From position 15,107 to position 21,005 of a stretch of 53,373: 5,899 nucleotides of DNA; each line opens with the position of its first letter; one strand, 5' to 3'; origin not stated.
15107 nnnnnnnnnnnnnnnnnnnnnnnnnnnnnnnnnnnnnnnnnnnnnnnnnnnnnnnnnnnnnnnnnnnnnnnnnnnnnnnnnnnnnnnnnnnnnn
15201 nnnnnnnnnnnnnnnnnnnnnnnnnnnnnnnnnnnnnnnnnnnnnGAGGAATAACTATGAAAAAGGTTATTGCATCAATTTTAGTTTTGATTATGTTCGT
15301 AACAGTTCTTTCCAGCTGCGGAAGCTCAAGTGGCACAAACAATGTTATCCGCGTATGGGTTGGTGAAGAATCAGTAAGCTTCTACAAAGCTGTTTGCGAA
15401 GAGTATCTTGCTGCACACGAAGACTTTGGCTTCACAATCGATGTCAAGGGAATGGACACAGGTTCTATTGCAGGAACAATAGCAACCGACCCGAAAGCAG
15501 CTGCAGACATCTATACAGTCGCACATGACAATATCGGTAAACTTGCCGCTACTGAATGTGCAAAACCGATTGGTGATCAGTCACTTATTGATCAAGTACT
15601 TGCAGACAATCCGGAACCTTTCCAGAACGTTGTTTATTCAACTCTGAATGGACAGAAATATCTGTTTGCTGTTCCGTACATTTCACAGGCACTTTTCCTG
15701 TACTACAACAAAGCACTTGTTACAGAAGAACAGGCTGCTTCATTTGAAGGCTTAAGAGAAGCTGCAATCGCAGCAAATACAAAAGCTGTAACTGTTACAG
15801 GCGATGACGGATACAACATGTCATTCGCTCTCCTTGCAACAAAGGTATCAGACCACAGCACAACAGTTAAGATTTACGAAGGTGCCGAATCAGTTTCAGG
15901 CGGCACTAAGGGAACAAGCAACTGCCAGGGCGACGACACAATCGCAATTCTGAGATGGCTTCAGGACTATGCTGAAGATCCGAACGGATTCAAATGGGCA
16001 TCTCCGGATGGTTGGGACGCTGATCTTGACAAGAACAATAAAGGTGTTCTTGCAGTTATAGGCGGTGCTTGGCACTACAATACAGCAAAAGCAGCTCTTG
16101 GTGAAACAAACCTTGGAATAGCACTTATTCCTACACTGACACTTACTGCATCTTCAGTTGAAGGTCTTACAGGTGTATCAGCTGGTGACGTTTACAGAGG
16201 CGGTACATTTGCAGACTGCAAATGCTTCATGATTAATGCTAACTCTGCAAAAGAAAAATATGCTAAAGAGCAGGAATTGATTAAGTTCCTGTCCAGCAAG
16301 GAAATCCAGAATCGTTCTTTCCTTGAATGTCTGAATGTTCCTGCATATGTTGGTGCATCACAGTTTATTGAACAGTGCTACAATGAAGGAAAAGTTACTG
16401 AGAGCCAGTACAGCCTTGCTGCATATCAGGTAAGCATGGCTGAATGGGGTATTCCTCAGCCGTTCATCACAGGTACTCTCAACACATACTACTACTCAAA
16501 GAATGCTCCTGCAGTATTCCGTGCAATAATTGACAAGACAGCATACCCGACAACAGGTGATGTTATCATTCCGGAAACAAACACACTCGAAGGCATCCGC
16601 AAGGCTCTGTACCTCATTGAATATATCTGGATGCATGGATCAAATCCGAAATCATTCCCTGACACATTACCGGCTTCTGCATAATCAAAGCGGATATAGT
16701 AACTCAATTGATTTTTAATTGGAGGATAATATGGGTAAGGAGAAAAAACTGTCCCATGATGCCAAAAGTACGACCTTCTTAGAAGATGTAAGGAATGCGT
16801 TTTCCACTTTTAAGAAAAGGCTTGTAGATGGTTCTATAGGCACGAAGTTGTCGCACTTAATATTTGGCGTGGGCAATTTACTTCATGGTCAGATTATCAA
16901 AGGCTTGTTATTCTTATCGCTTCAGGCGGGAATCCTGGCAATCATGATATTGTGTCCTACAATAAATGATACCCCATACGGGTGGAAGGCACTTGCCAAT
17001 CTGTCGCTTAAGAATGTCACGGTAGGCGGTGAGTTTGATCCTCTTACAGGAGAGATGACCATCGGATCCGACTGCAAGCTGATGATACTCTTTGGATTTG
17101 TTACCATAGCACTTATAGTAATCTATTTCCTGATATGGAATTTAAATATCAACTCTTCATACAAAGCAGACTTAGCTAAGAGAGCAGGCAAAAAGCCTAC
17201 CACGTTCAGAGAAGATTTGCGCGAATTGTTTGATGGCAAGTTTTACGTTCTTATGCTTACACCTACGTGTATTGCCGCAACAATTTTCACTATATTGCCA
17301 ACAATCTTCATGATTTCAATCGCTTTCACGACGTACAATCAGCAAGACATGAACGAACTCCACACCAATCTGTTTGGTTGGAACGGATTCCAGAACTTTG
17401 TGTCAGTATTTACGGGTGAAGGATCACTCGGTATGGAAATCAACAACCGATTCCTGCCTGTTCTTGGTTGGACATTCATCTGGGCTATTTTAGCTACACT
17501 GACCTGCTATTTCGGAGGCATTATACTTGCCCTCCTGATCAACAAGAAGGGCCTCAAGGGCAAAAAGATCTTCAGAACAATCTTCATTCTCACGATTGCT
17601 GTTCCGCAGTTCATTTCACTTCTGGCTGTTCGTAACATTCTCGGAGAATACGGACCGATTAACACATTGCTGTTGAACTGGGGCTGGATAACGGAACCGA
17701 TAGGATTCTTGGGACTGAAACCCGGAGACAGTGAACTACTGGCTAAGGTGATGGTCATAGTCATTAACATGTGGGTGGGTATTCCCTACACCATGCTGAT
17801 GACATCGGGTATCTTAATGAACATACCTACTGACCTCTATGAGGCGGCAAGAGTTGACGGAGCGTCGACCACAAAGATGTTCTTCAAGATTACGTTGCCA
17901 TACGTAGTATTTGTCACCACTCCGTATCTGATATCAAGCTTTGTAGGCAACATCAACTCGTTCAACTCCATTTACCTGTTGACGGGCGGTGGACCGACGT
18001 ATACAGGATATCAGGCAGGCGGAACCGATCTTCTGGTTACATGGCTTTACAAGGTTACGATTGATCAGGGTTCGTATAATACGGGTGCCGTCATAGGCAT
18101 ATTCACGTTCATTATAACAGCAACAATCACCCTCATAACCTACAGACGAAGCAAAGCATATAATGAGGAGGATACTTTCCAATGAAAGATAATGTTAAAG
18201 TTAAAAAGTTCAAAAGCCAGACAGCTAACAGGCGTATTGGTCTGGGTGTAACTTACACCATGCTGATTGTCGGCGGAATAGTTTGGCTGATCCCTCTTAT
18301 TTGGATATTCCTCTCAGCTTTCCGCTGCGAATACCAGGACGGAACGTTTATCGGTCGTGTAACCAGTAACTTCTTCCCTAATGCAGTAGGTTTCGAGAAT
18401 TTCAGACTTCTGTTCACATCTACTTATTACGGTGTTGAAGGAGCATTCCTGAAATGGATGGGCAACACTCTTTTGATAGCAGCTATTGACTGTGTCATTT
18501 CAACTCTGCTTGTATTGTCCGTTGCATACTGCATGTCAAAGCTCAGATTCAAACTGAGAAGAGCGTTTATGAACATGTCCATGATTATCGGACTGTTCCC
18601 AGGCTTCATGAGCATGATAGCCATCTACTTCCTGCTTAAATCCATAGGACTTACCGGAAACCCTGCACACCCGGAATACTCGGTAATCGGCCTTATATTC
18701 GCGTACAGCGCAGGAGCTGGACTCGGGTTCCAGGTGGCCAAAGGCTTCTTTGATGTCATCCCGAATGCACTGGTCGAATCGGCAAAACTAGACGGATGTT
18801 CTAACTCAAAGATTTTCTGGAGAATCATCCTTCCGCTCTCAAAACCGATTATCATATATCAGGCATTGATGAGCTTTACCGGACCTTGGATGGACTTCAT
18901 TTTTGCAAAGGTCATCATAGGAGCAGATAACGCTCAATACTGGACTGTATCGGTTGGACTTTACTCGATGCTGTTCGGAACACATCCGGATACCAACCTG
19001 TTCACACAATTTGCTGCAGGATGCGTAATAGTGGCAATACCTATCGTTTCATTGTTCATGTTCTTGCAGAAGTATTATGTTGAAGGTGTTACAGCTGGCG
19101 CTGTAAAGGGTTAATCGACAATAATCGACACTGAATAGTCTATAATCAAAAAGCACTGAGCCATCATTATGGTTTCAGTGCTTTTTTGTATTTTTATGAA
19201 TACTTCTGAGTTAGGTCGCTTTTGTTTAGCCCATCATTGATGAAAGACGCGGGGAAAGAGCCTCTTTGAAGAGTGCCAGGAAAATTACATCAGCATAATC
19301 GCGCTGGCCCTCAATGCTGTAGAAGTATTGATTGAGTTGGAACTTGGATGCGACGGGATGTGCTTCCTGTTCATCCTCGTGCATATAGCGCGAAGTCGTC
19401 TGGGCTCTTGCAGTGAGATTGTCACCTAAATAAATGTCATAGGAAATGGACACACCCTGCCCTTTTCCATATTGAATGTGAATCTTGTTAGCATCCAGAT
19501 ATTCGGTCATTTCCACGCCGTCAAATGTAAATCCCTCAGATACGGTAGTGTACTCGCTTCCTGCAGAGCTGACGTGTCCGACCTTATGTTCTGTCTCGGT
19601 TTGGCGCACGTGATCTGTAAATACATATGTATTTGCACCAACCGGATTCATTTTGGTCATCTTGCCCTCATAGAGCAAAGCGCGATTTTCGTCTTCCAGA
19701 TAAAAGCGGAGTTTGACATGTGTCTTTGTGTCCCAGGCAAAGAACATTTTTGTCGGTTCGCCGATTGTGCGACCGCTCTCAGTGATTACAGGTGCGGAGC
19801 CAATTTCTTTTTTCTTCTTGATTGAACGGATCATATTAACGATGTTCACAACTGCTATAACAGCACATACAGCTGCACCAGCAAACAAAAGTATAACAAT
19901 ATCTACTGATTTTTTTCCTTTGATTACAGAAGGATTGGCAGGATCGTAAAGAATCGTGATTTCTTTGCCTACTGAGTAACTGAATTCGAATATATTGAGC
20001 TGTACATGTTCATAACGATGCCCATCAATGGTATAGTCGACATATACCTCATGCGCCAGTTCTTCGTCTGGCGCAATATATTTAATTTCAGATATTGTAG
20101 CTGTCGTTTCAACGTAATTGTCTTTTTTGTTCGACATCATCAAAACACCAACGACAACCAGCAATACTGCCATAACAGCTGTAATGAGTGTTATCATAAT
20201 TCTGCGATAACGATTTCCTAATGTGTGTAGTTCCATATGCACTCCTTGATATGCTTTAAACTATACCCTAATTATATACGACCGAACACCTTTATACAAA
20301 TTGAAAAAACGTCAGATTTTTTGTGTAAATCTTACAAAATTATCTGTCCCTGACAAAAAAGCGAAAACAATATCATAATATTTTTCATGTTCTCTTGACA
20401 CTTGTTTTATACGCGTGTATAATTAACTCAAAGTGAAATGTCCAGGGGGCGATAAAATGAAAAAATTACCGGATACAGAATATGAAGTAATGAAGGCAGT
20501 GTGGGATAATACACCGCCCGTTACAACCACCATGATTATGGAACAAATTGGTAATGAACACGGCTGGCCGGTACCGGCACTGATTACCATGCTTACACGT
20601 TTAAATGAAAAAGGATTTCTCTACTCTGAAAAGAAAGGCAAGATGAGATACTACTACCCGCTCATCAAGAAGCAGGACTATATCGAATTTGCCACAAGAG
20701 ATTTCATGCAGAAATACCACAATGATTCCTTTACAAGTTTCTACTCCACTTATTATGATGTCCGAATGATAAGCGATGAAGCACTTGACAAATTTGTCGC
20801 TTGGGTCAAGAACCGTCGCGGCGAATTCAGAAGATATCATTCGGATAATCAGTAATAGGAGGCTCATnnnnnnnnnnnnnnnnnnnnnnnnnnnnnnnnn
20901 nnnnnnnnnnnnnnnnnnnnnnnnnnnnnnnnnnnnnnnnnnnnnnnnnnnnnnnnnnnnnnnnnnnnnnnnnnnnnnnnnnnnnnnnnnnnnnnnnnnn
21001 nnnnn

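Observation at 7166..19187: Sus-like starch utilisation system built from lipoproteins in a Gram-positive-type genome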

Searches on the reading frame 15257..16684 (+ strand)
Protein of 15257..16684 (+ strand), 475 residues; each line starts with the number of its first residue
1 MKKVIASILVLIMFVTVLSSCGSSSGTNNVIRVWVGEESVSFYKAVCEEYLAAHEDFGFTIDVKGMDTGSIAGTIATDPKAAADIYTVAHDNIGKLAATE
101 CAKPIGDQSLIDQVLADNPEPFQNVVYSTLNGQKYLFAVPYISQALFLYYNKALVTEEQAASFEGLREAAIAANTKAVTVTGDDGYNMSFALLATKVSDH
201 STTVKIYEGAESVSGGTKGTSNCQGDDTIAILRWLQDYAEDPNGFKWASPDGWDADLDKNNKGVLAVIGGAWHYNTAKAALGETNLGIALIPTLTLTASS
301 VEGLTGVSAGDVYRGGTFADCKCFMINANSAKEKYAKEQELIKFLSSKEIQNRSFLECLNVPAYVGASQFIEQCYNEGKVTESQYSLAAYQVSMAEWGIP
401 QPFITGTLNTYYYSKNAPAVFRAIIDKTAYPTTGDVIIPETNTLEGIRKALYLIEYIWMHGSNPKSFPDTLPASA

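Call 4: search_protein_families(library=pfam, proteins=[window:15257-16684:+], max_evalue=0.01)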
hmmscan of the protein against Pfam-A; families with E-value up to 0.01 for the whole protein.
window:15257-16684:+ (475 aa): 1 family
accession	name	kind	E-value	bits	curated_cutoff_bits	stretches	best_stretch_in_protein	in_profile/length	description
PF13416.11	SBP_bac_8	-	9e-19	68.8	27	1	48-353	4-251/279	Bacterial extracellular solute-binding protein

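Call 11: search_protein_families(library=ncbifam, proteins=[window:15257-16684:+], max_evalue=0.001)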
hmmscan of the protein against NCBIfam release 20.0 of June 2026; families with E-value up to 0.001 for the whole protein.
window:15257-16684:+ (475 aa): 0 families

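Call 52: search_solved_structures(query=window:15257-16684:+, max_evalue=0.001)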
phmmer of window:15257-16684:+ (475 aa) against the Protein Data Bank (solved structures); distinct sequences matched with E-value up to 0.001: 9.
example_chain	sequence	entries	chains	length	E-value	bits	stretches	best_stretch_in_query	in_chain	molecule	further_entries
4ua8_A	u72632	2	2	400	1.3e-15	60.4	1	41-298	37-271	Carbohydrate ABC transporter substrate-binding protein, CUT1 family (TC 3.A.1.1.-)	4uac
9kha_A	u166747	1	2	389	3e-13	52.6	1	28-310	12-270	Extracellular solute-binding protein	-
5mk9_A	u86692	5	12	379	1.3e-10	43.9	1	28-302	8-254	MalE1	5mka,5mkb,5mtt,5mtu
5m28_A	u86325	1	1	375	1.6e-10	43.7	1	29-302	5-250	MalE1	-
6dts_A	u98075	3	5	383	3.4e-07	32.7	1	31-157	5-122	maltose-binding protein MalE2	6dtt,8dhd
2fnc_A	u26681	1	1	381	4.5e-07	32.3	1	32-157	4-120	maltose ABC transporter, periplasmic maltose-binding protein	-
6dtu_A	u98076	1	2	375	4.6e-05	25.6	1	31-160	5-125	maltose-binding protein MalE1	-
2gha_A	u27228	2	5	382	4.9e-05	25.5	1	31-160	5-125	maltose ABC transporter, periplasmic maltose-binding protein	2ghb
1elj_A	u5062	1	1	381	0.00045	22.4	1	39-164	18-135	MALTODEXTRIN-BINDING PROTEIN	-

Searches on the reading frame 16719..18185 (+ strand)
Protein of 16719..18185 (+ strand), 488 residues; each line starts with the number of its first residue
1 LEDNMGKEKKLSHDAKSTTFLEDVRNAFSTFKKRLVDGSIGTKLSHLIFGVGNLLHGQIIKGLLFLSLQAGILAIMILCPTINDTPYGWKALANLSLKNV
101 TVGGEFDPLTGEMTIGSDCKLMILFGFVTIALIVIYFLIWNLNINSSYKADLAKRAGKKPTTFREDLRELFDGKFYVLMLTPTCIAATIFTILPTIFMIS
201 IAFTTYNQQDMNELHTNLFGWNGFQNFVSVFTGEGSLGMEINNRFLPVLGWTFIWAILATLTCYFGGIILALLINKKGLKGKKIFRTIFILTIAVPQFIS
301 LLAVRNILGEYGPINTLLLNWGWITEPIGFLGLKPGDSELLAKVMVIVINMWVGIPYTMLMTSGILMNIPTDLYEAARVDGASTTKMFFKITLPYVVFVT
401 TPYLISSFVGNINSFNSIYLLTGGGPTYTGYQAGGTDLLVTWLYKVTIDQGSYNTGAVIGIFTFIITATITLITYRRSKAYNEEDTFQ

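Call 4: search_protein_families(library=pfam, proteins=[window:16719-18185:+], max_evalue=0.01)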
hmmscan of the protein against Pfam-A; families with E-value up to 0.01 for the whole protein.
window:16719-18185:+ (488 aa): 1 family
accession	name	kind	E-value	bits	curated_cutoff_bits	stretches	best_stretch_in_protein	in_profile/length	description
PF00528.27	BPD_transp_1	-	4.8e-17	62.7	26.4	1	267-475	5-175/184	Binding-protein-dependent transport system inner membrane component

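Call 11: search_protein_families(library=ncbifam, proteins=[window:16719-18185:+], max_evalue=0.001)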
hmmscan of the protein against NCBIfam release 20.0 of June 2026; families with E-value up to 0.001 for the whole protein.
window:16719-18185:+ (488 aa): 21 families
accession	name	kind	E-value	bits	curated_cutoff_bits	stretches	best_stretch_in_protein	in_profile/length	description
NF008232.0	PRK10999.1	equivalog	7.8e-52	176.7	392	1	221-480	264-517/520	maltose ABC transporter permease MalF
TIGR03262.1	PhnU2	equivalog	2.4e-10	39.7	593.25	1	242-476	49-254/546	putative 2-aminoethylphosphonate ABC transporter permease subunit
NF007852.0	PRK10561.1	equivalog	4e-10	40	335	1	178-476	16-286/295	sn-glycerol-3-phosphate ABC transporter permease UgpA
TIGR02139.1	permease_CysT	equivalog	1.1e-08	35.1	246.1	1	242-473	45-254/265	sulfate ABC transporter permease subunit CysT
TIGR00969.1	3a0106s02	subfamily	4.7e-08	32.8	240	1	249-473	63-269/272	sulfate ABC transporter permease subunit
NF011624.0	PRK15050.1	equivalog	7.1e-08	31.9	247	1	242-424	68-241/297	2-aminoethylphosphonate ABC transporter permease subunit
TIGR01581.1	Mo_ABC_porter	hypoth_equivalog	9.3e-08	31.8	210.3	1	253-424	27-184/225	ABC transporter permease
NF007044.0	PRK09497.1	equivalog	6.3e-07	29.1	348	1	188-483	20-280/285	spermidine/putrescine ABC transporter permease PotB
NF040839.1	tungstate_WtpB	equivalog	4e-06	26.6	340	1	247-418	44-200/251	tungstate ABC transporter permease WtpB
TIGR02141.1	modB_ABC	equivalog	4.5e-06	26.4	182.6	1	253-426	4-163/208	molybdate ABC transporter permease subunit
NF040931.1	ABC_arch_GlcT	equivalog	1.2e-05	25.1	360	1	221-473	36-265/278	glucose ABC transporter permease GlcT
NF040932.1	ABC_arch_GlcU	equivalog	1.6e-05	24.7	340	1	347-414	137-201/272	glucose ABC transporter permease GlcU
TIGR01253.1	thiP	equivalog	3.2e-05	23.2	395.1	1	248-481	48-261/519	thiamine/thiamine pyrophosphate ABC transporter permease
NF006951.0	PRK09433.1-2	equivalog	5.3e-05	22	788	1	247-429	54-224/535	thiamine/thiamine pyrophosphate ABC transporter permease ThiP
NF007963.0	PRK10683.1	equivalog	0.00036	20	489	1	187-396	40-237/317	putrescine ABC transporter permease PotH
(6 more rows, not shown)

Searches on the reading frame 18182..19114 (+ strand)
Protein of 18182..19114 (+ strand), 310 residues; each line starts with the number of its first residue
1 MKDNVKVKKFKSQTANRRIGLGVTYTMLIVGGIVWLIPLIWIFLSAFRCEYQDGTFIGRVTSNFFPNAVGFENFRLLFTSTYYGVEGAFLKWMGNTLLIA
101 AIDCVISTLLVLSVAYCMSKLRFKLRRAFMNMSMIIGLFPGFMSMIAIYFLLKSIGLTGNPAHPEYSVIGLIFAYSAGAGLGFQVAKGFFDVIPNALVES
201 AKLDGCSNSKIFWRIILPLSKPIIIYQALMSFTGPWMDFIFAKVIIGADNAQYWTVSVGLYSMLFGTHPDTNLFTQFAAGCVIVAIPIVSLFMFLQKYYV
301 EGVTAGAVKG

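Call 4: search_protein_families(library=pfam, proteins=[window:18182-19114:+], max_evalue=0.01)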
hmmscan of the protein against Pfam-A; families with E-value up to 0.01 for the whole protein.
window:18182-19114:+ (310 aa): 1 family
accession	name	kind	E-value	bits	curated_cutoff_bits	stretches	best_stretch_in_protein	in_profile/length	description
PF00528.27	BPD_transp_1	-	4.7e-15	56.2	26.4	1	119-300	10-179/184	Binding-protein-dependent transport system inner membrane component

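Call 11: search_protein_families(library=ncbifam, proteins=[window:18182-19114:+], max_evalue=0.001)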
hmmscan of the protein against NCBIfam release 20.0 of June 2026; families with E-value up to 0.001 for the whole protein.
window:18182-19114:+ (310 aa): 13 families
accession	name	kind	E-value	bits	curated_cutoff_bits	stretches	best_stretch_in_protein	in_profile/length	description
NF008231.0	PRK10998.1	equivalog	7.8e-38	130.7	261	1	14-310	6-296/296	maltose ABC transporter permease MalG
NF040932.1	ABC_arch_GlcU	equivalog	8.1e-19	68.3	340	1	25-305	6-266/272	glucose ABC transporter permease GlcU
NF008210.0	PRK10973.1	equivalog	2.3e-18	66.9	297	1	23-303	11-276/281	sn-glycerol-3-phosphate ABC transporter permease UgpE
TIGR03262.1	PhnU2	equivalog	1.3e-09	37.2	593.25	1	33-293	16-251/546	putative 2-aminoethylphosphonate ABC transporter permease subunit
NF007047.0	PRK09500.1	equivalog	1.3e-08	34.8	326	1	88-286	55-245/257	spermidine/putrescine ABC transporter permease PotC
TIGR02141.1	modB_ABC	equivalog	4.9e-08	32.8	182.6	1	96-295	3-205/208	molybdate ABC transporter permease subunit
TIGR01581.1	Mo_ABC_porter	hypoth_equivalog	6.4e-07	29.1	210.3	1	96-264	26-200/225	ABC transporter permease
NF007044.0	PRK09497.1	equivalog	3.1e-05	23.6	348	0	34-250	17-233/285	spermidine/putrescine ABC transporter permease PotB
NF006939.0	PRK09421.1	equivalog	8e-05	22.1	262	1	97-291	16-214/230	molybdate ABC transporter permease subunit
NF040931.1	ABC_arch_GlcT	equivalog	0.00043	20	360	0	171-286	150-259/278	glucose ABC transporter permease GlcT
TIGR00969.1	3a0106s02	subfamily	0.00044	19.8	240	0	193-293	169-265/272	sulfate ABC transporter permease subunit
NF008232.0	PRK10999.1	equivalog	0.00074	18.4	392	0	185-233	393-441/520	maltose ABC transporter permease MalF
NF040839.1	tungstate_WtpB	equivalog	0.00075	19.2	340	0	90-233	43-191/251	tungstate ABC transporter permease WtpB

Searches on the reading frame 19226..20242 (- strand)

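Call 10: search_protein_families(library=pfam, proteins=[window:19226-20242:-], max_evalue=0.001)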
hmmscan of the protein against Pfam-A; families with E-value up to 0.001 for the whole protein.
window:19226-20242:- (338 aa): 1 family
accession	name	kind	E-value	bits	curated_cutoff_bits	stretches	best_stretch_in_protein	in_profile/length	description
PF12158.14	DUF3592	-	1.5e-09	38.8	25.3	1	60-107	17-79/84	Domain of unknown function (DUF3592)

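Call 11: search_protein_families(library=ncbifam, proteins=[window:19226-20242:-], max_evalue=0.001)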
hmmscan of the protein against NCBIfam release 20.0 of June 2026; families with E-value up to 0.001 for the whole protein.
window:19226-20242:- (338 aa): 0 families

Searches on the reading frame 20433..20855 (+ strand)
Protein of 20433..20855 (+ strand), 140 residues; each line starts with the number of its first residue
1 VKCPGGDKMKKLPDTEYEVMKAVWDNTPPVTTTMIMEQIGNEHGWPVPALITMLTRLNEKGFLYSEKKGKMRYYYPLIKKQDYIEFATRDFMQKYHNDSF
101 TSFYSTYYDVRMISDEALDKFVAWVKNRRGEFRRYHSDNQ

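Call 10: search_protein_families(library=pfam, proteins=[window:20433-20855:+], max_evalue=0.001)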
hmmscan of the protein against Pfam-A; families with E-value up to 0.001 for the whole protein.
window:20433-20855:+ (140 aa): 1 family
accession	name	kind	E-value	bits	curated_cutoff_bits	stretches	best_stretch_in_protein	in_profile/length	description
PF03965.22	Penicillinase_R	-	4.4e-20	72.6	22.6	1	14-120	3-108/115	Penicillinase repressor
